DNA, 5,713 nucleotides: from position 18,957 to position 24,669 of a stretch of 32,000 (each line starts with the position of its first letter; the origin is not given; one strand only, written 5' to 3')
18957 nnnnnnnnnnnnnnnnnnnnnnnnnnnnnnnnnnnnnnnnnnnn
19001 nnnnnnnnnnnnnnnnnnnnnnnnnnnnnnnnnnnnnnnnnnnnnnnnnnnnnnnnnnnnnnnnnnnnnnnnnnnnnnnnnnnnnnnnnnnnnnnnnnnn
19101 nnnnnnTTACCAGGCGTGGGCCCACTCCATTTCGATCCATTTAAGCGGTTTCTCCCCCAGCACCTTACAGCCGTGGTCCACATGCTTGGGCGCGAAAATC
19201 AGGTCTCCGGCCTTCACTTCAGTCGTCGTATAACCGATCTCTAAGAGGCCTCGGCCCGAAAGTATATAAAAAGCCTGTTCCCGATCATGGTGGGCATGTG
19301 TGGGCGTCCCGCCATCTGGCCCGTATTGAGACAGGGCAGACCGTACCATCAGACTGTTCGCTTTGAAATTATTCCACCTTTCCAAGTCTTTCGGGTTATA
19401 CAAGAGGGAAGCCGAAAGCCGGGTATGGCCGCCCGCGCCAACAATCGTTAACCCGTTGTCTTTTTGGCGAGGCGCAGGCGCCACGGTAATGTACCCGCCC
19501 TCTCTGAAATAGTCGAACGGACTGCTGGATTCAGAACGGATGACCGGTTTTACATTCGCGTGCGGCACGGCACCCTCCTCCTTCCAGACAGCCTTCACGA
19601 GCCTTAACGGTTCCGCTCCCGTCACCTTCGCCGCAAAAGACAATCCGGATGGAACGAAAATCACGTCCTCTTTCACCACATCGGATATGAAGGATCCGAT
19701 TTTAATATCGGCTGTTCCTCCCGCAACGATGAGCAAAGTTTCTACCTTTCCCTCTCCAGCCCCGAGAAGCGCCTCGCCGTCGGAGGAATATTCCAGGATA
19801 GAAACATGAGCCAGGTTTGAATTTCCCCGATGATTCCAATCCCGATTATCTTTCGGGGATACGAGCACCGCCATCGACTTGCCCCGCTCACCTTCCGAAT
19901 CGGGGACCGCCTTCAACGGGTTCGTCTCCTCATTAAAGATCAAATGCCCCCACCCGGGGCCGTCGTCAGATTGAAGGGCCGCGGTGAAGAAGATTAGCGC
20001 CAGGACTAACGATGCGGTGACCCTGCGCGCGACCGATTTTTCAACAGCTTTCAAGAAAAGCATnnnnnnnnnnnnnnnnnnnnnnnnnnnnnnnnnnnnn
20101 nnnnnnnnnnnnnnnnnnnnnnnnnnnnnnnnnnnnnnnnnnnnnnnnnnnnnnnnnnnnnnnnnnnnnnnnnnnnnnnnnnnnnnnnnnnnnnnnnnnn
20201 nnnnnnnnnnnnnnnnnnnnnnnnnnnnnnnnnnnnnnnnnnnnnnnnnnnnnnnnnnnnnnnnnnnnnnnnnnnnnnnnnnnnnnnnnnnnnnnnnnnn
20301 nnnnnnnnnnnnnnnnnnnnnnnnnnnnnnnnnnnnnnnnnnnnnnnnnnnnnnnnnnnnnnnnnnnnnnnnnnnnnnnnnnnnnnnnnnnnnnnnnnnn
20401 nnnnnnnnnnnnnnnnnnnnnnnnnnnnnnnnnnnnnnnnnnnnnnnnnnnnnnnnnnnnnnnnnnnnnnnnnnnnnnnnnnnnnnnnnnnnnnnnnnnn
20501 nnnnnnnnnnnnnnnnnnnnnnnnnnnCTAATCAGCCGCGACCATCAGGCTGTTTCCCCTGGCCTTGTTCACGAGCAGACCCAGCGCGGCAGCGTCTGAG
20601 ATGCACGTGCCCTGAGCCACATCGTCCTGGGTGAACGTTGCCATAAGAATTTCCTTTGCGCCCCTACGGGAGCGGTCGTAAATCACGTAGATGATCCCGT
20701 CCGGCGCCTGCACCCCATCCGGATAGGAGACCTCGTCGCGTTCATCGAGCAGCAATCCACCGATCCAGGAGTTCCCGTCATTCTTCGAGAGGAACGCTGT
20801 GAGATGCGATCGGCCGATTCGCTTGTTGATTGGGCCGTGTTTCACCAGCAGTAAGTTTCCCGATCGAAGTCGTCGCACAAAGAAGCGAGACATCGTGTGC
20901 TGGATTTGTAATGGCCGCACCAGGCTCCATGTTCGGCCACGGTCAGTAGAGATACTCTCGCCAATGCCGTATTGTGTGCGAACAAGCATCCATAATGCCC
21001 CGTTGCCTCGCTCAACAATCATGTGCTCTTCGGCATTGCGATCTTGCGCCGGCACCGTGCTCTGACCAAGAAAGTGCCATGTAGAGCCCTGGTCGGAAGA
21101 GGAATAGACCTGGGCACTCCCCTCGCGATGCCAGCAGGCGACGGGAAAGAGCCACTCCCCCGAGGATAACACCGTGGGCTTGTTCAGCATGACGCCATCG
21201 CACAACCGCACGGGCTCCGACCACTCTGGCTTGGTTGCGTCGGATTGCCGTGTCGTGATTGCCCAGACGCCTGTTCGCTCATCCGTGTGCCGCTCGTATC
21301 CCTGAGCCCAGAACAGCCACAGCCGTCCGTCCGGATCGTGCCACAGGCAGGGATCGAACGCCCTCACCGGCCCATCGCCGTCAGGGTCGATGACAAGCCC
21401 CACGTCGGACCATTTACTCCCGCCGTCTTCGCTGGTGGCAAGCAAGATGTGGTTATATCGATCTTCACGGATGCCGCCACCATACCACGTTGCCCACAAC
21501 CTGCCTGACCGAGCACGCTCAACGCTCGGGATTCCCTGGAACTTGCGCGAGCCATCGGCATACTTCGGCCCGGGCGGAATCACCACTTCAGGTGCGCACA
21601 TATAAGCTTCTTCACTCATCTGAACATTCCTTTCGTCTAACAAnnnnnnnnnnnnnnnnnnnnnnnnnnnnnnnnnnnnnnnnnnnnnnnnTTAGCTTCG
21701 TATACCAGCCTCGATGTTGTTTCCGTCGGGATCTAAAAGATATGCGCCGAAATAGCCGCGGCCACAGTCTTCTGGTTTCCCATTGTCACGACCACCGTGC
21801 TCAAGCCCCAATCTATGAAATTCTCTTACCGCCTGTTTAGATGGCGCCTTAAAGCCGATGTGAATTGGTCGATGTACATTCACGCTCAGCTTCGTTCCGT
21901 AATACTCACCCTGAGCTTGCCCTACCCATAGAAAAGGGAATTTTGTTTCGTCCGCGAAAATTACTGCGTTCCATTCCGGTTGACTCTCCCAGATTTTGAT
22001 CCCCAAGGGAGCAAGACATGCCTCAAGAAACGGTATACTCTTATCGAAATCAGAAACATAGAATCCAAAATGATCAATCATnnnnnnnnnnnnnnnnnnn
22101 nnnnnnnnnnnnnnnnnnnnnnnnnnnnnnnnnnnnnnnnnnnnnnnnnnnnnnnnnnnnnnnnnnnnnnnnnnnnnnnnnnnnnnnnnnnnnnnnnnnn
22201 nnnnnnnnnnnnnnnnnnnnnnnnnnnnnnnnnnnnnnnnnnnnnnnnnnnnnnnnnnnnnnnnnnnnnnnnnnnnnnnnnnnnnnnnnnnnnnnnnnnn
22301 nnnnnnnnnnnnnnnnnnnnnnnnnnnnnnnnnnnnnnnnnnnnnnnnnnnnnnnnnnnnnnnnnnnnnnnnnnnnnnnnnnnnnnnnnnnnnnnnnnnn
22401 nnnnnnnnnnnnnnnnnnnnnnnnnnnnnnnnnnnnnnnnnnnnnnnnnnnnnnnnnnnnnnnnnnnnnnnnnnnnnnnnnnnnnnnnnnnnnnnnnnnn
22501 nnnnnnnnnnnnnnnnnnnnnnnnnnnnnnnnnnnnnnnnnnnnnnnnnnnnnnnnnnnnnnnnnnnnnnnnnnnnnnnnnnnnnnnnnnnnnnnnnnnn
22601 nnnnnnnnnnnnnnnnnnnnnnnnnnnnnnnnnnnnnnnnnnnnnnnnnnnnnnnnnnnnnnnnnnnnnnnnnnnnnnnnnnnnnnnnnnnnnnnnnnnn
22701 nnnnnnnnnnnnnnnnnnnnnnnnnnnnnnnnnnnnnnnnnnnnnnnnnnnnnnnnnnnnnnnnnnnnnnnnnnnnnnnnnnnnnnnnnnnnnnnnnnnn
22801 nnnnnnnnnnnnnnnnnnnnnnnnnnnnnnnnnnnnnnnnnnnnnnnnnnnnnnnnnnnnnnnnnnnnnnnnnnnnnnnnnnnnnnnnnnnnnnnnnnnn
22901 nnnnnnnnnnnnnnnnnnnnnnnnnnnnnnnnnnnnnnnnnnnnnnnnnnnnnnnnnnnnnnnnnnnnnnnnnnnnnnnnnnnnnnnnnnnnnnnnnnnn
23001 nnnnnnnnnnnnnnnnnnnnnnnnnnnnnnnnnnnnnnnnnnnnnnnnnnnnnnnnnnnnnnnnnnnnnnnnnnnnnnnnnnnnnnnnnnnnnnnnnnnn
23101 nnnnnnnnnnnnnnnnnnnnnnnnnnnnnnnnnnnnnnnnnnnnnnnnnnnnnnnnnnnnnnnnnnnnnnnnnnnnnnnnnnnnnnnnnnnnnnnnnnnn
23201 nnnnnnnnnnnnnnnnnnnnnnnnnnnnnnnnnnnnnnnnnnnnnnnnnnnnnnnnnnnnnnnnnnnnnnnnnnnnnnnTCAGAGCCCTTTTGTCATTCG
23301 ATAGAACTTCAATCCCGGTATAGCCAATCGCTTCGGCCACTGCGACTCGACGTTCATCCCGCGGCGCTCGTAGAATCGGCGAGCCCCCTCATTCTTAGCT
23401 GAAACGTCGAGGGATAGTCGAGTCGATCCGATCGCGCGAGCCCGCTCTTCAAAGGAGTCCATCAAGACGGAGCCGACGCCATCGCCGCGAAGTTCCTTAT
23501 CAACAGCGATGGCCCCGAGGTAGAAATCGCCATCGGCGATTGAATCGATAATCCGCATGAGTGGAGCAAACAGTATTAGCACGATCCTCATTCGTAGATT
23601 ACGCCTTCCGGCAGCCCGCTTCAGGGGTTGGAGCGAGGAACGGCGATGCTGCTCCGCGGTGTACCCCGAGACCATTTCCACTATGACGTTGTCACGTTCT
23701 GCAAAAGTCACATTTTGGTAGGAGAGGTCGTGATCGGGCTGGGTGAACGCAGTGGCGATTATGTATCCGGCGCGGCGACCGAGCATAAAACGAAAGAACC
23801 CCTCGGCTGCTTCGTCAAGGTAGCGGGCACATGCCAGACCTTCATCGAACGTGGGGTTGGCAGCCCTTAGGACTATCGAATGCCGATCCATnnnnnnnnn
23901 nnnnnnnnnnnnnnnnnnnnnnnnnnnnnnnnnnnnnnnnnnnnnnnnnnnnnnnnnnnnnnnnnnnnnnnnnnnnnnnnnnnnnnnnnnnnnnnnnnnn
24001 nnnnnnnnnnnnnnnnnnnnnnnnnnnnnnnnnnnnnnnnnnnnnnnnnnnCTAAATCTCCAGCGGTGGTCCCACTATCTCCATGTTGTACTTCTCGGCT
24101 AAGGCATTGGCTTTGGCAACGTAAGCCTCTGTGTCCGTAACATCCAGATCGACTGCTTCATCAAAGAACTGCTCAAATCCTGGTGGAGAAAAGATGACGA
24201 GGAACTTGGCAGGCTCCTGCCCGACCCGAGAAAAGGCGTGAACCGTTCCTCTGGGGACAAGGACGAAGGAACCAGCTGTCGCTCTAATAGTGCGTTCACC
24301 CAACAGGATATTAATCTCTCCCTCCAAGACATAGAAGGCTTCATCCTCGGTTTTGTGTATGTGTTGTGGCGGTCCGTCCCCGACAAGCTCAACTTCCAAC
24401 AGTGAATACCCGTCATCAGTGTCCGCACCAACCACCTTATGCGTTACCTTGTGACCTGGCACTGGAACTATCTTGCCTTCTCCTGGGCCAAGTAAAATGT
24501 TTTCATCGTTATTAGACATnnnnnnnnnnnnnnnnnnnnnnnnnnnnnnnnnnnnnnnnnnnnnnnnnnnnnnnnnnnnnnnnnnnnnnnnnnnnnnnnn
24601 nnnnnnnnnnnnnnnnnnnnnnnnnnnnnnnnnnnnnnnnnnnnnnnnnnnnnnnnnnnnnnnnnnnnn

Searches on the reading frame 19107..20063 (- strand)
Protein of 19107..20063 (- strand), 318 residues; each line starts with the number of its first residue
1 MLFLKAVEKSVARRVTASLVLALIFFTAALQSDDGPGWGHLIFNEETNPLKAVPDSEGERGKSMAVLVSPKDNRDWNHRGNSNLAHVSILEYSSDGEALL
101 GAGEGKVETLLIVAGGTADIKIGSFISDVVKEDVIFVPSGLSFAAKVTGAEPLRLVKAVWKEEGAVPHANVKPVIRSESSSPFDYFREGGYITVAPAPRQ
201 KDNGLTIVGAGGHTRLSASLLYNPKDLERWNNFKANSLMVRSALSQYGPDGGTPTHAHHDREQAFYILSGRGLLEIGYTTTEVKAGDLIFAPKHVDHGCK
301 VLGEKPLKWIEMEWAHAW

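Call 10: search_protein_families(library=pfam, proteins=[window:19107-20063:-])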
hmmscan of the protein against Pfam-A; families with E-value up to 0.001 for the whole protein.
window:19107-20063:- (318 aa): 4 families
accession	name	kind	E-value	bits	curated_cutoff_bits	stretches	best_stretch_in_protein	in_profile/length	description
PF07883.17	Cupin_2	-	3.6e-18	65.5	27.2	1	246-311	4-68/70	Cupin domain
PF02311.25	AraC_binding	-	9.4e-06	25.8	21.1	1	247-309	10-71/135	AraC-like ligand binding domain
PF01050.24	MannoseP_isomer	-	3.3e-05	24.5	23.6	0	255-313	43-101/116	Mannose-6-phosphate isomerase C-terminal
PF00190.28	Cupin_1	-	0.00017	21.6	22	0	231-306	23-106/151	Cupin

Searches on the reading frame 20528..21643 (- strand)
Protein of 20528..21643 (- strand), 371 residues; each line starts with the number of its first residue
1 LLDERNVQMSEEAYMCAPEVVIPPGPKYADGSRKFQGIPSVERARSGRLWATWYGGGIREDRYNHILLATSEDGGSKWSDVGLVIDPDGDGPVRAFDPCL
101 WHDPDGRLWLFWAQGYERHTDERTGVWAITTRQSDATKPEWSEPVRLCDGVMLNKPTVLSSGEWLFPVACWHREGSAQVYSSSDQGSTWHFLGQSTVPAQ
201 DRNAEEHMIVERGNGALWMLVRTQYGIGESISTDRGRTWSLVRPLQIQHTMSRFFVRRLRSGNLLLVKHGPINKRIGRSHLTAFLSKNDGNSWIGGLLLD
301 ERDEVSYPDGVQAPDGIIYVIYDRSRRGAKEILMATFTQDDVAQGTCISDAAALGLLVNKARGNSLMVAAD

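Call 10: search_protein_families(library=pfam, proteins=[window:20528-21643:-])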
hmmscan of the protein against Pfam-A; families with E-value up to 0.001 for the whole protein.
window:20528-21643:- (371 aa): 2 families
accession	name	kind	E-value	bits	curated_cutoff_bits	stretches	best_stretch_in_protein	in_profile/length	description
PF13088.12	BNR_2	-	1.5e-32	113.5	31.4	1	47-320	1-277/277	BNR repeat-like domain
PF04616.20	Glyco_hydro_43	-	2.7e-07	30.7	32.2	1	63-127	92-151/288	Glycosyl hydrolases family 43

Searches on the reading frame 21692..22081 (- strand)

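Call 10: search_protein_families(library=pfam, proteins=[window:21692-22081:-])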
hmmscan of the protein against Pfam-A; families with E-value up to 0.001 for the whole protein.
window:21692-22081:- (129 aa): 1 family
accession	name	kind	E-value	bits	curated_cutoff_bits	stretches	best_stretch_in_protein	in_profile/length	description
PF00903.31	Glyoxalase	-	2.5e-06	28.3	20.6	1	2-124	2-120/121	Glyoxalase/Bleomycin resistance protein/Dioxygenase superfamily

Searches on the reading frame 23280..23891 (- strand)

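Call 10: search_protein_families(library=pfam, proteins=[window:23280-23891:-])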
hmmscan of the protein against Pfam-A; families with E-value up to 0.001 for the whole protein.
window:23280-23891:- (203 aa): 4 families
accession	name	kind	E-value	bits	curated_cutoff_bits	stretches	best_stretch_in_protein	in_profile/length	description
PF00583.31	Acetyltransf_1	-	5.4e-14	52.9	20.7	1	64-179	38-116/116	Acetyltransferase (GNAT) family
PF13508.13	Acetyltransf_7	-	1.5e-08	35.3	27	1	122-178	26-81/84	Acetyltransferase (GNAT) domain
PF13673.13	Acetyltransf_10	-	4.4e-08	33.6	23.6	1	122-182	51-110/128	Acetyltransferase (GNAT) domain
PF08445.16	FR47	-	2e-05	25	22.1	1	124-180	23-78/86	FR47-like protein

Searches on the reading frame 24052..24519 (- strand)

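Call 12: search_protein_families(library=pfam, proteins=[window:24052-24519:-])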
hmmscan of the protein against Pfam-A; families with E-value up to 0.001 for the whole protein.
window:24052-24519:- (155 aa): 7 families
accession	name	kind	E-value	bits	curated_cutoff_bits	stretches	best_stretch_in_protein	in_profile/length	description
PF07883.17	Cupin_2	-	1.2e-17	63.8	27.2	1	47-110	8-70/70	Cupin domain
PF06249.18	EutQ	-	4.3e-06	27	21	1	58-112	95-147/152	Ethanolamine utilisation protein EutQ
PF02311.25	AraC_binding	-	1.4e-05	25.3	21.1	1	52-115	18-81/135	AraC-like ligand binding domain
PF05899.18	Cupin_3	-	3.6e-05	23.8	23.5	1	54-93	21-61/74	EutQ-like cupin domain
PF00190.28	Cupin_1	-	0.0004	20.4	22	1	53-114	49-117/151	Cupin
PF12852.13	Cupin_6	-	0.00047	20.4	26.7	1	62-103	38-82/183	Cupin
PF14499.12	DUF4437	-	0.00057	19.6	24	1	27-101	25-100/250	Domain of unknown function (DUF4437)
